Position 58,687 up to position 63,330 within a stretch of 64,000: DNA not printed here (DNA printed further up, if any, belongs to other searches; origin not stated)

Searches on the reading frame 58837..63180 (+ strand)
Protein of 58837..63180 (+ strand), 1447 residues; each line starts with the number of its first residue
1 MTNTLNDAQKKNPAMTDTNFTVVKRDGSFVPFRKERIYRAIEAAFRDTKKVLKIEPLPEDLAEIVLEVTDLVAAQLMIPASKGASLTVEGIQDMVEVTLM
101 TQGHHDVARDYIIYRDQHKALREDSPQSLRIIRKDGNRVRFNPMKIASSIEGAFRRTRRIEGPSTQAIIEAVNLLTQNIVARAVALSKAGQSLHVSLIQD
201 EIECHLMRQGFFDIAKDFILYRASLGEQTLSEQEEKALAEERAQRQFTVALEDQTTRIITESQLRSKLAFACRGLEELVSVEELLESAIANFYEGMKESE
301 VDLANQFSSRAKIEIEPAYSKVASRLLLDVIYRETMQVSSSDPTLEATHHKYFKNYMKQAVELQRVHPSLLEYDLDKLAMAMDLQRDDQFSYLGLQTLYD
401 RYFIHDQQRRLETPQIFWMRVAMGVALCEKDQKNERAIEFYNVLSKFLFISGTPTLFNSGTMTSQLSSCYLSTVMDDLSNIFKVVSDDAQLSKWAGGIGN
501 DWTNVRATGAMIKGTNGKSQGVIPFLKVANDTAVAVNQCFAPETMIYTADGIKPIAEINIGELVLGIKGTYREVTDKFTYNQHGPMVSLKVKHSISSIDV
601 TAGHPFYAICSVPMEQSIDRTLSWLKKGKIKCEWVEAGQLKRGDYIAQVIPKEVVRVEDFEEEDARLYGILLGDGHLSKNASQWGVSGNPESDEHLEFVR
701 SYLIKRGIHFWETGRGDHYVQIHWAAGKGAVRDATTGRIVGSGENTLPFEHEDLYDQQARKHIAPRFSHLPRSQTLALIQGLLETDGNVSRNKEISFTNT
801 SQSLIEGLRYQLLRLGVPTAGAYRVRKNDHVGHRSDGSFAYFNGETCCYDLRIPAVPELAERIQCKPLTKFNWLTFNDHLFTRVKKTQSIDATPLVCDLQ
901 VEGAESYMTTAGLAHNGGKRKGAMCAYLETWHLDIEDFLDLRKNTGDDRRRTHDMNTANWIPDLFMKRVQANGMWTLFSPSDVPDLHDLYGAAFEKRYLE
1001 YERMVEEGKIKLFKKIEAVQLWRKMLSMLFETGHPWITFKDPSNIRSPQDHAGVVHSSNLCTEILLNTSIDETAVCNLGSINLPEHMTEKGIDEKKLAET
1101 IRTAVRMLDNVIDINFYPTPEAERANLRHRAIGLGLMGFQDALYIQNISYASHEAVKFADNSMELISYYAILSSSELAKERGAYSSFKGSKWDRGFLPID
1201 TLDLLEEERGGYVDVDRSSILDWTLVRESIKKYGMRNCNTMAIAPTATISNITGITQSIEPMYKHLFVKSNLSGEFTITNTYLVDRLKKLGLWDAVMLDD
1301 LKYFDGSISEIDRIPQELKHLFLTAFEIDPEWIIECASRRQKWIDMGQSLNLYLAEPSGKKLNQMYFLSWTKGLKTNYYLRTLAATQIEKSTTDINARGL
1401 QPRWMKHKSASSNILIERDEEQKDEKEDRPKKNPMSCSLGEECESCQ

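Call 50: search_protein_families(library=pfam, proteins=[window:58837-63180:+], max_evalue=0.00001)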
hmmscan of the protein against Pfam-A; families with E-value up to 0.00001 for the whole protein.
window:58837-63180:+ (1447 aa): 4 families
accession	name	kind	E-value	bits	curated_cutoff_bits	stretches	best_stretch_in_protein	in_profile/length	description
PF02867.20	Ribonuc_red_lgC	-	1.6e-185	618.2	23.9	2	909-1380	65-523/523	Ribonucleotide reductase, barrel domain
PF03477.21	ATP-cone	-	2e-31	108.8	25.8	2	21-119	2-87/88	ATP cone domain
PF00317.26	Ribonuc_red_lgN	-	9.8e-23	80.5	28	1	389-461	2-74/77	Ribonucleotide reductase, all-alpha domain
PF14528.11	LAGLIDADG_3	-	4.9e-10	40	22.5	1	775-824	3-55/82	LAGLIDADG-like domain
